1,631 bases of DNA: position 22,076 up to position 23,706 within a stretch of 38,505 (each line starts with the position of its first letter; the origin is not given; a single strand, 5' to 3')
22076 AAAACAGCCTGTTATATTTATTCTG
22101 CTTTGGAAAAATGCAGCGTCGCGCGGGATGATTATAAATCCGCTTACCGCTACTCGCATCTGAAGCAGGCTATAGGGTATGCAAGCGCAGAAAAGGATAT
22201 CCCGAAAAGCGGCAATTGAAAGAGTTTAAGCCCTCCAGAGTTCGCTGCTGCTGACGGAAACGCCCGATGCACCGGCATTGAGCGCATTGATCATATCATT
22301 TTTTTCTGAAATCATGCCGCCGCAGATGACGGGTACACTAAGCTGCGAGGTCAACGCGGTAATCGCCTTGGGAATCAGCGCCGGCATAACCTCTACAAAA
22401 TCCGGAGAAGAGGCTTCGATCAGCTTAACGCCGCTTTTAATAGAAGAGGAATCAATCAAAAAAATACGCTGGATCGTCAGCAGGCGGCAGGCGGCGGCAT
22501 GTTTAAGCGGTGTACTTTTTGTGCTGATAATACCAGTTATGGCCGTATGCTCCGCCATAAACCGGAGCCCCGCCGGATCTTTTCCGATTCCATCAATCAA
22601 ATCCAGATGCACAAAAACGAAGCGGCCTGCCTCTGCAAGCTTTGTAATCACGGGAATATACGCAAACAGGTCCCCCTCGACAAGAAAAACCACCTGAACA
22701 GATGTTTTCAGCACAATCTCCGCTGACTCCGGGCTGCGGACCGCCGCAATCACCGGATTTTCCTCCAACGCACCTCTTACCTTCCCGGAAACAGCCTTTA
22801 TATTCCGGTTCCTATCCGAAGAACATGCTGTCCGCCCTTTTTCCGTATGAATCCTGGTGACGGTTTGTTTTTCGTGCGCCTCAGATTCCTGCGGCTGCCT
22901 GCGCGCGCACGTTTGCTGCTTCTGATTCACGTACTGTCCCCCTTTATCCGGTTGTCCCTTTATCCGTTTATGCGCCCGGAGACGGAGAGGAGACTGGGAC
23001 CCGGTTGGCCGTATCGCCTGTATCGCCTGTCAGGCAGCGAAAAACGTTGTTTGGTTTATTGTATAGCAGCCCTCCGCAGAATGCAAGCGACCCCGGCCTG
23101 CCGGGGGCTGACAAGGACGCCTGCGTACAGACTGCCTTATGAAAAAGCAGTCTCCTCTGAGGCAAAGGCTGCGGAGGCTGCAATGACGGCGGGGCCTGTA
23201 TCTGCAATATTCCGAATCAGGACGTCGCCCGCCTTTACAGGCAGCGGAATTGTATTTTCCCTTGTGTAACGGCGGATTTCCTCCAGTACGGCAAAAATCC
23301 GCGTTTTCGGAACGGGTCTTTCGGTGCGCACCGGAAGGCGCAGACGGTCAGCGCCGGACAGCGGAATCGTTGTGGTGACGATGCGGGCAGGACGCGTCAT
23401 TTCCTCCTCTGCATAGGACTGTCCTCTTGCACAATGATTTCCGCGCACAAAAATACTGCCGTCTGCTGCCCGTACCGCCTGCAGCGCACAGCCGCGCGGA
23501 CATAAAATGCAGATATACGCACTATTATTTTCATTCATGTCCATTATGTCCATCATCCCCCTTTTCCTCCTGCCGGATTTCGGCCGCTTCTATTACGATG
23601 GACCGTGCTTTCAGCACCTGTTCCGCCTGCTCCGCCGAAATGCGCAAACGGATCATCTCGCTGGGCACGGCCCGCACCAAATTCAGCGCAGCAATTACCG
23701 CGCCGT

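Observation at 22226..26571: Self-contained glycerol-3-phosphate dehydrogenase operon with a leader attenuator and glpP at the 3' end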

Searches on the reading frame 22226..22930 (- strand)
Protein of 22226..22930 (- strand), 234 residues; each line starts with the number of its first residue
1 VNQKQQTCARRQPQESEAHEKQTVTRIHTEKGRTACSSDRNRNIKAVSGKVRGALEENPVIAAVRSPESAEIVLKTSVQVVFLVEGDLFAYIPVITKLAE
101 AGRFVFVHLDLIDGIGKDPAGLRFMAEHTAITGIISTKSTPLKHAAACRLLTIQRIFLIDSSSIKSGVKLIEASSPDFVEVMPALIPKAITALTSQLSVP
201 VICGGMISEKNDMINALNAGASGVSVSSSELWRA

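Call 3: search_protein_families(library=pfam, proteins=[window:22226-22930:-], max_evalue=0.01)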
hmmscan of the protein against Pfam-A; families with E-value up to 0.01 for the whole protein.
window:22226-22930:- (234 aa): 2 families
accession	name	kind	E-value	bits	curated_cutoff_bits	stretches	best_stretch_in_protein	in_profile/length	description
PF04309.18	G3P_antiterm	-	1.1e-57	194.7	27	1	60-232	1-173/173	Glycerol-3-phosphate responsive antiterminator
PF03060.21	NMO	-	0.0069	16.2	28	0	185-228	184-223/331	Nitronate monooxygenase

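Call 10: search_protein_families(library=ncbifam, proteins=[window:22226-22930:-], max_evalue=0.001)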
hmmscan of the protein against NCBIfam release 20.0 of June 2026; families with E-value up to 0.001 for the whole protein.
window:22226-22930:- (234 aa): 2 families
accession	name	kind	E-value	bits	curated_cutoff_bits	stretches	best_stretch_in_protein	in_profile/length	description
NF003302.0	PRK04302.1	subfamily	3.2e-05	23.8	132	1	181-229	155-204/223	triose-phosphate isomerase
NF005574.0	PRK07259.1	equivalog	0.00085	18.3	269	0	188-230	227-269/304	dihydroorotate dehydrogenase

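Call 13: find_homologous_proteins(query=window:22226-22930:-)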
Query window:22226-22930:- (234 aa): 104 proteins with E <= 0.001 among 629 candidates.
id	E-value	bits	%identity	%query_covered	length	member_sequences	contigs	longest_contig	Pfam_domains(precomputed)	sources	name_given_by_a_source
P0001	1.6e-144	497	100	100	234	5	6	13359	PF04309.19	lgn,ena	-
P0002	5.9e-84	299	69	91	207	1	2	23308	PF04309.19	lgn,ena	-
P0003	3.5e-48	182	94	41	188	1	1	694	PF03602.22,PF04309.19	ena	-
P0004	1.9e-44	170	48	80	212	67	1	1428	PF04309.19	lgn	-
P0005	6.1e-44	169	49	76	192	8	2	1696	PF04309.19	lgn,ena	-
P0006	3.5e-43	166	44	78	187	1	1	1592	PF04309.19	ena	-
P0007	4.2e-43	166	47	76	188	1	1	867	PF04309.19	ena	-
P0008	5.1e-43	166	48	76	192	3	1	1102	PF04309.19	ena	-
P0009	1.5e-42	164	49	76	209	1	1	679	PF04309.19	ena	-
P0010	2.9e-42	163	48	77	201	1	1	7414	PF04309.19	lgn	-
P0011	3.1e-42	163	47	76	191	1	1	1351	PF04309.19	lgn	-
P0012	3.6e-42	163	45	75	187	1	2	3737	PF04309.19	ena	-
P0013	6.7e-42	162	45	80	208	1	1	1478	PF04309.19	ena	-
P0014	9.0e-42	161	45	76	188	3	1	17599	PF04309.19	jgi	-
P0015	1.5e-41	161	46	76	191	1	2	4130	PF04309.19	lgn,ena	-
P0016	2.2e-41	160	47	76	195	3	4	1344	PF04309.19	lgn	-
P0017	4.2e-41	159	47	76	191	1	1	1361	PF04309.19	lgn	-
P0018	6.6e-41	159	44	80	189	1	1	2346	PF04309.19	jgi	-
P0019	9.6e-41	158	46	76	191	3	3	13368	PF04309.19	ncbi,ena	-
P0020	1.2e-40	158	48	76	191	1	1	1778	PF04309.19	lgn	-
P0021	1.7e-40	157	46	76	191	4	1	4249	PF04309.19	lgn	-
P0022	4.1e-40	156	46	76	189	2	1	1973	PF04309.19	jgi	-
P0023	7.9e-40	155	46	76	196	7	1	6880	PF04309.19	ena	-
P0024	7.9e-40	155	46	77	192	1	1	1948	PF04309.19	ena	-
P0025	1.6e-39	154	45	76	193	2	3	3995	PF04309.19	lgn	-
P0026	1.8e-39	154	40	79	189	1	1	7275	PF04309.19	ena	-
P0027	1.8e-39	154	46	76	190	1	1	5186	PF04309.19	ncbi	-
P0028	3.6e-39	153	44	76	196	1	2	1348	PF04309.19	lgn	-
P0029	5.7e-39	152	44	76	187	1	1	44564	PF04309.19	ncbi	-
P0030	6.0e-39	152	45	77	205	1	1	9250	PF04309.19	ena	-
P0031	2.9e-38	150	44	76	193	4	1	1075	PF04309.19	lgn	-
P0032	4.8e-38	149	43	76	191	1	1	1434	PF04309.19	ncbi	-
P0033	5.0e-38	149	45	74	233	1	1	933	PF04309.19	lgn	-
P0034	7.5e-38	149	43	74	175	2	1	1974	PF04309.19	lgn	-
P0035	1.2e-37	148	42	78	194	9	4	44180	PF04309.19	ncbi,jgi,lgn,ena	jgi:glycerol uptake operon antiterminator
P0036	1.6e-37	148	43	76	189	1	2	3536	PF04309.19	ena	-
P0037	1.8e-37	147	46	74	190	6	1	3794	PF04309.19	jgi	jgi:glycerol uptake operon antiterminator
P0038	2.0e-37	147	43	76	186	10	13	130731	PF04309.19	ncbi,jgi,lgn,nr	ncbi:MAG: glycerol uptake operon antiterminator [Clostridiales bacterium]|jgi:glycerol uptake operon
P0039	2.4e-37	147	45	76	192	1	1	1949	PF04309.19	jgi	jgi:glycerol uptake operon antiterminator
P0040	2.5e-37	147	42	76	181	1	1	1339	PF04309.19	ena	-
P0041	7.7e-37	145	42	77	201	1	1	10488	PF04309.19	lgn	-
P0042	1.1e-36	145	46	74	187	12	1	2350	PF04309.19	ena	-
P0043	1.1e-36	145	39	76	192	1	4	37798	PF04309.19,PF00977.28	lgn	-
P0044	1.3e-36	145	38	79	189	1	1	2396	PF04309.19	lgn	-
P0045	2.7e-36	144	39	76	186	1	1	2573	PF04309.19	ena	-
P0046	5.0e-36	143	41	76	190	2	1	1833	PF04309.19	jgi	jgi:glycerol uptake operon antiterminator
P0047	7.8e-36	142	42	79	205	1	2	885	PF04309.19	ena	-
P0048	1.9e-35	141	40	77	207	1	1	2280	PF04309.19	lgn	-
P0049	2.9e-35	140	41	74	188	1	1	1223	PF04309.19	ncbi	ncbi:MAG: glycerol-3-phosphate responsive antiterminator [Clostridia bacterium]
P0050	8.2e-35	139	41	76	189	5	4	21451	PF04309.19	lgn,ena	-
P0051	1.4e-34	138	42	79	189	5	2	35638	PF04309.19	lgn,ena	-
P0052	3.2e-34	137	39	76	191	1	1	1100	PF04309.19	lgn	-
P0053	3.5e-34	137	40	78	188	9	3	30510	PF04309.19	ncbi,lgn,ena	-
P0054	3.6e-34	137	40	68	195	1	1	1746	PF04309.19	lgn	-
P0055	3.6e-34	137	41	76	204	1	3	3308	PF04309.19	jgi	-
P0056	3.7e-34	137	41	76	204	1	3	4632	PF04309.19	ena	-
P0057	4.1e-34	136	38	76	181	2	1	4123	PF04309.19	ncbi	-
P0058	4.5e-34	136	39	76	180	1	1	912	PF04309.19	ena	-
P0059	7.2e-34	136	40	78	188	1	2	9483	PF04309.19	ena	-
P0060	1.1e-33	135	40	77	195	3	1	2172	PF04309.19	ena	-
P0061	1.8e-33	134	40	78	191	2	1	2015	PF04309.19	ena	-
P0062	3.0e-33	134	38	76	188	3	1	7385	PF04309.19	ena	-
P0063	3.4e-33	133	40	79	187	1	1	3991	PF04309.19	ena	-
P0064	4.0e-33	133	42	76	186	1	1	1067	PF04309.19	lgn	-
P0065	5.6e-33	133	39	78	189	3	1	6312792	PF04309.19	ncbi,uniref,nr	ncbi:glycerol-3-phosphate responsive antiterminator [Clostridium sp. JS66]|uniref:glycerol-3-phospha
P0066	6.0e-33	133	42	79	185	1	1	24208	PF04309.19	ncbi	-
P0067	9.2e-33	132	39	79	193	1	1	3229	PF04309.19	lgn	-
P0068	2.1e-32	131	38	83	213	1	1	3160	PF04309.19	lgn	-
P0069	2.4e-32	131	39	76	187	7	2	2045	PF04309.19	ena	-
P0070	3.8e-32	130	40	78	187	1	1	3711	PF04309.19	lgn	-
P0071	3.9e-32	130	39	78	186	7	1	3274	PF04309.19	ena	-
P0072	6.6e-32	129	41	75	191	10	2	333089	PF04309.19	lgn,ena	-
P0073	7.8e-32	129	42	75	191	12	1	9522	PF04309.19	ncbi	-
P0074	8.2e-32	129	40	78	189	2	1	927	PF04309.19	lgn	-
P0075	1.9e-31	128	41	75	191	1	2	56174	PF04309.19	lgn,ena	-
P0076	2.2e-31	128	38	79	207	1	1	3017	PF04309.19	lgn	-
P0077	2.7e-31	127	43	76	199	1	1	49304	PF04309.19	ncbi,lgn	-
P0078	5.9e-31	126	38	81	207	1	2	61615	PF04309.19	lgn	-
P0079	1.3e-30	125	37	78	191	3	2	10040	PF04309.19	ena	-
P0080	2.9e-30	124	39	76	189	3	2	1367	PF04309.19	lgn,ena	-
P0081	3.2e-30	124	38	77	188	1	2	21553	PF04309.19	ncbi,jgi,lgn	-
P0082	4.8e-30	123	39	76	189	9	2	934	PF04309.19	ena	-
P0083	8.0e-30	122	37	78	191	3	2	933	PF04309.19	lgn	-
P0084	3.5e-29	120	35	76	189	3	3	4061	PF04309.19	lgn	-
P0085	3.7e-29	120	39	76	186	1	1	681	PF04309.19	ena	-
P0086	4.2e-29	120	39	76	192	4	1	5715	PF04309.19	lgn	-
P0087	9.1e-29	119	39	76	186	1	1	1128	PF04309.19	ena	-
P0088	9.6e-29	119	39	75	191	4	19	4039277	PF04309.19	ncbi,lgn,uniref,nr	ncbi:glycerol-3-phosphate responsive antiterminator [Terrisporobacter glycolicus]|uniref:Glycerol up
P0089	1.0e-28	119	36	76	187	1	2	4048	PF04309.19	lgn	-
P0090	1.4e-28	118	36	78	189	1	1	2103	PF04309.19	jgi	jgi:glycerol uptake operon antiterminator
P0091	1.5e-28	118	40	76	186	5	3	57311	PF04309.19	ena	-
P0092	3.2e-28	117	42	76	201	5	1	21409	PF04309.19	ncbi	-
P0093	6.8e-28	116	40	76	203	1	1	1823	PF04309.19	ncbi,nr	ncbi:MAG: glycerol-3-phosphate responsive antiterminator [Rubrobacter sp.]|nr:glycerol-3-phosphate r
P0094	2.2e-27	114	38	74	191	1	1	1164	PF04309.19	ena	-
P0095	2.9e-27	114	38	75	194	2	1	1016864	PF04309.19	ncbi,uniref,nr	ncbi:glycerol-3-phosphate responsive antiterminator [Paenibacillus lignilyticus]|uniref:Glycerol upt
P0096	1.9e-26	111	37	75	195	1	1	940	PF04309.19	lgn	-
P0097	1.9e-26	111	38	76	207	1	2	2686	PF04309.19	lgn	-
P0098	2.9e-25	108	44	55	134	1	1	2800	PF04309.19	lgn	-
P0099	3.6e-25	107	37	76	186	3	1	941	PF04309.19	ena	-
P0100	6.8e-25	106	37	76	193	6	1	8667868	PF04309.19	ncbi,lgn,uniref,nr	ncbi:glycerol-3-phosphate responsive antiterminator [Cohnella hashimotonis]|uniref:Glycerol uptake o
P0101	7.3e-25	106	37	76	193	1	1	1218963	PF04309.19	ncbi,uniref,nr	ncbi:glycerol-3-phosphate responsive antiterminator [Cohnella rhizosphaerae]|uniref:Glycerol uptake 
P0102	2.4e-24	105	40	55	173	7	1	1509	PF04309.19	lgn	-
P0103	1.9e-23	102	35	79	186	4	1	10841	PF04309.19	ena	-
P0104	4.5e-23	100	35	78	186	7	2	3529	PF04309.19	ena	-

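Call 15: find_encoding_contigs(protein=P0002, flank=8000, max_places=4)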
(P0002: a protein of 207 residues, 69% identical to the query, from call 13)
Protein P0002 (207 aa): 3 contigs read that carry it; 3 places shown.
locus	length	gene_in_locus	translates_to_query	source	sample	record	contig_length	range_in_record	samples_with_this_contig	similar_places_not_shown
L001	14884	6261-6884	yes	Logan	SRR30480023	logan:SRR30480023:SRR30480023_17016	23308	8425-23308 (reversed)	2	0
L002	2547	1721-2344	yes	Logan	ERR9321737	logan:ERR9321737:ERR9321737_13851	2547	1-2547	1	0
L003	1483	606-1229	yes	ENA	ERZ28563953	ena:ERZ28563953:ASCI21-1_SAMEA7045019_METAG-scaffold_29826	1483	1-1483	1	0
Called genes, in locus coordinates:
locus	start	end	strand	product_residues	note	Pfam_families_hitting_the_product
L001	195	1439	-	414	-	PF00999:Na_H_Exchanger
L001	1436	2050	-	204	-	PF00440:TetR_N, PF21256:TetR_C_5-like (weak)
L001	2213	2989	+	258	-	PF13847:Methyltransf_31, PF08241:Methyltransf_11, PF08242:Methyltransf_12 (faint), PF13649:Methyltransf_25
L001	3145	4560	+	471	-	PF01266:DAO, PF04324:Fer2_BFD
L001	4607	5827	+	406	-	PF07992:Pyr_redox_2, PF13738:Pyr_redox_3 (weak)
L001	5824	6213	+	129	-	PF07892:DUF1667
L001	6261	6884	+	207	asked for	PF04309:G3P_antiterm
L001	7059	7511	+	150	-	PF05105:Phage_holin_4_1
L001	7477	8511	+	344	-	-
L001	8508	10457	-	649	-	PF00990:GGDEF, PF00563:EAL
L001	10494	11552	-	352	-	PF00437:T2SSE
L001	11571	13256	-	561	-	PF05157:MshEN, PF00437:T2SSE, PF20720:nSTAND3 (faint)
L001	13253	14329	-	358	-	PF07963:N_methyl (weak)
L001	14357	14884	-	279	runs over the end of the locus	PF18223:PilJ_C (weak)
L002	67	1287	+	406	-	PF07992:Pyr_redox_2, PF13738:Pyr_redox_3 (weak)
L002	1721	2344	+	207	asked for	PF04309:G3P_antiterm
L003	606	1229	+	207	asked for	PF04309:G3P_antiterm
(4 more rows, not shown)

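Call 17: find_encoding_contigs(protein=P0001, flank=8000, max_places=6)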
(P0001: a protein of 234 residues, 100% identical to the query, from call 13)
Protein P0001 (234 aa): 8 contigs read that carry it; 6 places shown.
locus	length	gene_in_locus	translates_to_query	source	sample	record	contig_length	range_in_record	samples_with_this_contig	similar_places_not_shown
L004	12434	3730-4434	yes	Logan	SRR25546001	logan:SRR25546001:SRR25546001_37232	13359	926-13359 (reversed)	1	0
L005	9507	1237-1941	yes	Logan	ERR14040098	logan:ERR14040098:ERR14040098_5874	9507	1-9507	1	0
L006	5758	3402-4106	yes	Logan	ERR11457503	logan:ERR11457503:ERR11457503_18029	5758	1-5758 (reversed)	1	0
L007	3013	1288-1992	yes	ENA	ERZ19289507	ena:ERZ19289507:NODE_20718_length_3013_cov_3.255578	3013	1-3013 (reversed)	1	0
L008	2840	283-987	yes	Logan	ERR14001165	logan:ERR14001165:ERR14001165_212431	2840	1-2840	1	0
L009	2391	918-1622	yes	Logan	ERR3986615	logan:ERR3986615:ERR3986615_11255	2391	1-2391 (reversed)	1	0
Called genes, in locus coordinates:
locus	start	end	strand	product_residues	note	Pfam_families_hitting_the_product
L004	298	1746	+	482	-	PF01266:DAO, PF04324:Fer2_BFD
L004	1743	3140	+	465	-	PF00070:Pyr_redox (faint), PF00890:FAD_binding_2 (faint), PF07992:Pyr_redox_2, PF12831:FAD_oxidored (weak), PF13450:NAD_binding_8 (faint), PF13738:Pyr_redox_3 (weak)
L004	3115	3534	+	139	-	PF07892:DUF1667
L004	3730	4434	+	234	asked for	PF04309:G3P_antiterm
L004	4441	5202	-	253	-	PF01381:HTH_3, PF12844:HTH_19 (weak)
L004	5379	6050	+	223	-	-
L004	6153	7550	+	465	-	PF01145:Band_7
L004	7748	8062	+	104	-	-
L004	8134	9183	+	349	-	PF01992:vATP-synt_AC39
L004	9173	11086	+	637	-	PF01496:V_ATPase_I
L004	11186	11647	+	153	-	PF00137:ATP-synt_C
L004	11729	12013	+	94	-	PF01990:ATP-synt_F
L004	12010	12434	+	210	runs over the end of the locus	PF01991:vATP-synt_E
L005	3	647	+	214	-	?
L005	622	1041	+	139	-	PF07892:DUF1667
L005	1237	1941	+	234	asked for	PF04309:G3P_antiterm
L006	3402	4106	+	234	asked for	PF04309:G3P_antiterm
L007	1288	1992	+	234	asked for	PF04309:G3P_antiterm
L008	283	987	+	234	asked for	PF04309:G3P_antiterm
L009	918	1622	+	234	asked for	PF04309:G3P_antiterm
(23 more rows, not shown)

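Call 63: search_solved_structures(query=window:22226-22930:-, max_evalue=0.001)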
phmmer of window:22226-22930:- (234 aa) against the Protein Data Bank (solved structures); distinct sequences matched with E-value up to 0.001: 2.
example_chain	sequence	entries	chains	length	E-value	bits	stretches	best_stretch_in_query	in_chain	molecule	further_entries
3kts_A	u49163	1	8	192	3e-28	102.5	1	59-233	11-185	Glycerol uptake operon antiterminator regulatory protein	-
1vkf_A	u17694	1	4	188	2.3e-12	50.7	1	77-233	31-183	glycerol uptake operon antiterminator-related protein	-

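Call 87: predict_structure(alignment_id=A1)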
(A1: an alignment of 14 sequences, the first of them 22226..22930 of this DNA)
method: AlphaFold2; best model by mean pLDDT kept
length: 234 residues; sequences in the alignment: 14
mean_pLDDT: 86.8   pTM: 0.79
mean pLDDT of the five models: 86.8, 86.6, 86.1, 86.0, 85.5
residues with pLDDT >= 90: 167; 70-90: 26; 50-70: 18; < 50: 23
segments of 3 or more residues with pLDDT < 50: 1-4, 14-17, 28-30, 32-36
pLDDT, mean of each block of 10 residues (from residue 1): 52 47 49 53 88 97 98 97 98 98 98 94 97 96 95 92 86 94 87 93 94 96 96 92
secondary structure, 60 per line:
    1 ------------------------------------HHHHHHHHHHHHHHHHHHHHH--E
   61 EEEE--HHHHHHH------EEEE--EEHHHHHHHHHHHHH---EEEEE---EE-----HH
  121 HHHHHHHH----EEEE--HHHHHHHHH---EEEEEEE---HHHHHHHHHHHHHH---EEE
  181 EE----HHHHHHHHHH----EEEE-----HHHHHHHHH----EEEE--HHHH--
elements in order: H37-57 E60-64 H67-73 E80-83 H88-100 E104-108 H119-128 E133-136 H139-147 E151-157 H161-174 E178-182 H187-196 E201-204 H210-218 E223-226 H229-232

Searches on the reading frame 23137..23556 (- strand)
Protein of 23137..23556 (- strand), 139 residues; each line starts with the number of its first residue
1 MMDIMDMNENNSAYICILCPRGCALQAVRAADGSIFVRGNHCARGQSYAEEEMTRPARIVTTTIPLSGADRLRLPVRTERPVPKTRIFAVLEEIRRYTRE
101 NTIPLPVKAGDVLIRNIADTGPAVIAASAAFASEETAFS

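Call 3: search_protein_families(library=pfam, proteins=[window:23137-23556:-], max_evalue=0.01)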
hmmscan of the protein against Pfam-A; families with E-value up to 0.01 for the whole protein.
window:23137-23556:- (139 aa): 1 family
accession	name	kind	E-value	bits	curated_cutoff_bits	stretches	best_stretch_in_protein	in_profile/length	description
PF07892.16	DUF1667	-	1.4e-23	83.1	27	1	44-127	2-81/82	Protein of unknown function (DUF1667)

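Call 10: search_protein_families(library=ncbifam, proteins=[window:23137-23556:-], max_evalue=0.001)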
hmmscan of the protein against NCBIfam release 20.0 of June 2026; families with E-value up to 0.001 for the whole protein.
window:23137-23556:- (139 aa): 0 families
